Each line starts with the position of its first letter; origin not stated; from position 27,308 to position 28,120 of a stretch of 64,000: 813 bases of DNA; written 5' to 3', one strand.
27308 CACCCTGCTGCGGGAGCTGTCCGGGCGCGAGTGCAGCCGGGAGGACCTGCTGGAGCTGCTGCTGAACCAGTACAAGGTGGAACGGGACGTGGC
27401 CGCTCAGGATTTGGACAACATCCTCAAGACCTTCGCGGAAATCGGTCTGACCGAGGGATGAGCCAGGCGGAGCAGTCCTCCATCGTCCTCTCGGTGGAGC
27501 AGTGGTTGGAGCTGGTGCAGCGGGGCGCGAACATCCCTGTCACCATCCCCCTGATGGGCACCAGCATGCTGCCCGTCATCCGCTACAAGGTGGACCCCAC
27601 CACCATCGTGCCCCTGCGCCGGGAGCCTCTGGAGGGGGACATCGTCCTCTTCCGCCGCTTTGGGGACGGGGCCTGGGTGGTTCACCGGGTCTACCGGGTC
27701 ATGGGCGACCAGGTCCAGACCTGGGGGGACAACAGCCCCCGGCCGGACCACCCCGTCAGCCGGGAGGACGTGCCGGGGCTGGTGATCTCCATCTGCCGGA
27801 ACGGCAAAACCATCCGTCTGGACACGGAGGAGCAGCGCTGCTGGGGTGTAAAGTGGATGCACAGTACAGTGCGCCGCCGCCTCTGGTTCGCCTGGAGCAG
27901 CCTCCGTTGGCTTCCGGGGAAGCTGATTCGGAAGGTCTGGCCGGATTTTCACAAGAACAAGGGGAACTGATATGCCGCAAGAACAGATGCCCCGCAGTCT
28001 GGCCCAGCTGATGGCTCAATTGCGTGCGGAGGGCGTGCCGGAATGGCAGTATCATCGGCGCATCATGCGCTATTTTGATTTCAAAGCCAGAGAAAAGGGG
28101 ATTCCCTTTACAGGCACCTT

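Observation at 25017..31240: Compact RiPP-like operon with an uncharacterised enzyme combination: nucleotidyltransferase, HprK-like kinase::PqqD, S24/S26 peptidase, rSAM-SPASM, small peptide, ABC exporter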

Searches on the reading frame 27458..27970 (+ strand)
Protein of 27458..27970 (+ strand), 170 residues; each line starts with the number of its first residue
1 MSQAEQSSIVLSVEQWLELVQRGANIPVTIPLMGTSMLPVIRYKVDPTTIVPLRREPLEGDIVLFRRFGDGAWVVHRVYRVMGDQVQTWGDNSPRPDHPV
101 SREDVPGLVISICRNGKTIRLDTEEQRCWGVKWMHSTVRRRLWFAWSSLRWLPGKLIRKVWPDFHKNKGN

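Call 3: search_protein_families(library=pfam, proteins=[window:27458-27970:+], max_evalue=0.01)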
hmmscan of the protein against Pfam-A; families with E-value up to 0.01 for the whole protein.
window:27458-27970:+ (170 aa): 0 families

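Call 4: search_protein_families(library=ncbifam, proteins=[window:27458-27970:+], max_evalue=0.01)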
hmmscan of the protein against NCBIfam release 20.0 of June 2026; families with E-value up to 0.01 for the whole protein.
window:27458-27970:+ (170 aa): 1 family
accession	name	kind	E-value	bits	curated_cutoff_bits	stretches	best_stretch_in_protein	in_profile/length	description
TIGR02228.1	sigpep_I_arch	equivalog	1.3e-09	38.1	51.85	1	20-110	24-119/158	signal peptidase I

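Call 24: search_solved_structures(query=window:27458-27967:+, max_evalue=1, show_alignments=2)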
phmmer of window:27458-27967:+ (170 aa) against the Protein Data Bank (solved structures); distinct sequences matched with E-value up to 1: 1.
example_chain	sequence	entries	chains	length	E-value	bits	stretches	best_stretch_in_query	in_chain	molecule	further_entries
7p2q_A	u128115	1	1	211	0.034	17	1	19-99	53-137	Signal peptidase complex catalytic subunit SEC11C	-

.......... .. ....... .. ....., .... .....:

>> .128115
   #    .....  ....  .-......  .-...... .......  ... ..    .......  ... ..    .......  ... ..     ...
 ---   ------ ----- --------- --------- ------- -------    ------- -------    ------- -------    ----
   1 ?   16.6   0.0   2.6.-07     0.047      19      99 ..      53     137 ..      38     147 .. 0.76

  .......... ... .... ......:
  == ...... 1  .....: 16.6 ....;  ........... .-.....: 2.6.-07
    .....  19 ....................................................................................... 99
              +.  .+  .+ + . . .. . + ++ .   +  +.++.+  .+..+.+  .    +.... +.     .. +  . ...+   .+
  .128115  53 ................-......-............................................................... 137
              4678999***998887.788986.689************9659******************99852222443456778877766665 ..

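Call 44: search_protein_families(library=pfam, proteins=[window:27458-27967:+], max_evalue=10)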
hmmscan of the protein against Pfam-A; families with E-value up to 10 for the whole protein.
window:27458-27967:+ (170 aa): 0 families

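Call 57: search_solved_structures(query=A4, max_evalue=0.1, show_alignments=2)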
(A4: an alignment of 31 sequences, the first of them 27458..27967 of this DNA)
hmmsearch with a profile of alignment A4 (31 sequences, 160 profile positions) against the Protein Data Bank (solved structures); distinct sequences matched with E-value up to 0.1: 7.
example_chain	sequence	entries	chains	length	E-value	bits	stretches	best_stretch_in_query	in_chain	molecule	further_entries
4wvh_A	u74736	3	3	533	6.4e-06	29.1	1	20-91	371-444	Maltose-binding periplasmic protein,Signal peptidase IB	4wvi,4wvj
7p2p_A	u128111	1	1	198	1.2e-05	28.3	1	19-99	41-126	Signal peptidase complex catalytic subunit SEC11A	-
7p2q_A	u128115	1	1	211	1.7e-05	27.8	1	19-99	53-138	Signal peptidase complex catalytic subunit SEC11C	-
9rjb_A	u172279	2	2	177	6.3e-05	25.9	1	19-99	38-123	Signal peptidase complex catalytic subunit SEC11A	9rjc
4wvg_A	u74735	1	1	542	9.1e-05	25.4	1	20-91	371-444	Maltose-binding periplasmic protein,Signal peptidase IB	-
4nv4_A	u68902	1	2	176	0.022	17.6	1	31-88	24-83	Signal peptidase I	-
4me8_A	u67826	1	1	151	0.025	17.5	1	32-91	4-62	Signal peptidase I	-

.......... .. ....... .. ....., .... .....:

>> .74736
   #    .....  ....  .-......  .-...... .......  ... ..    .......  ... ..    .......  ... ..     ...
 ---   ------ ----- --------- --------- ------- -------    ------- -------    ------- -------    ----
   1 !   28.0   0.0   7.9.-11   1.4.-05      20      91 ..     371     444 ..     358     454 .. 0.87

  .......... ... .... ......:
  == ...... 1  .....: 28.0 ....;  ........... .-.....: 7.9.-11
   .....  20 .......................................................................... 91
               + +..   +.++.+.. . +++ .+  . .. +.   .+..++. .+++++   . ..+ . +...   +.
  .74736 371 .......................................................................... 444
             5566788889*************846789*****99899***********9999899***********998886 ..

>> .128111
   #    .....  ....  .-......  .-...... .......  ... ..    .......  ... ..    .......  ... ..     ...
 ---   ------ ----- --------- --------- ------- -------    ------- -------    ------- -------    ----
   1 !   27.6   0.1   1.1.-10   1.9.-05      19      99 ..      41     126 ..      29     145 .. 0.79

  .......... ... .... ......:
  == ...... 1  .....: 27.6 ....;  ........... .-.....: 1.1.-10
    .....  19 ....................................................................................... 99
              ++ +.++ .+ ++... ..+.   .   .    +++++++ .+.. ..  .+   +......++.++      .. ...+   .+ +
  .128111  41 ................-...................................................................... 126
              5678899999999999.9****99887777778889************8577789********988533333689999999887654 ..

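Call 58: search_protein_families(library=pfam, alignment_id=A4, max_evalue=0.01)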
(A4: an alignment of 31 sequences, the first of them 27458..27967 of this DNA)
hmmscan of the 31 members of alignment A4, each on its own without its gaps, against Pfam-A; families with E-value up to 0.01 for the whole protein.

A. member 1, window:27458-27967:+ (170 aa): 0 families

B. families by the number of members that match (of 31 scanned): 2 families
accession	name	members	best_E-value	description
PF00717.28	Peptidase_S24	16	4.4e-08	Peptidase S24-like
PF10502.14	Peptidase_S26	3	0.00015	Signal peptidase, peptidase S26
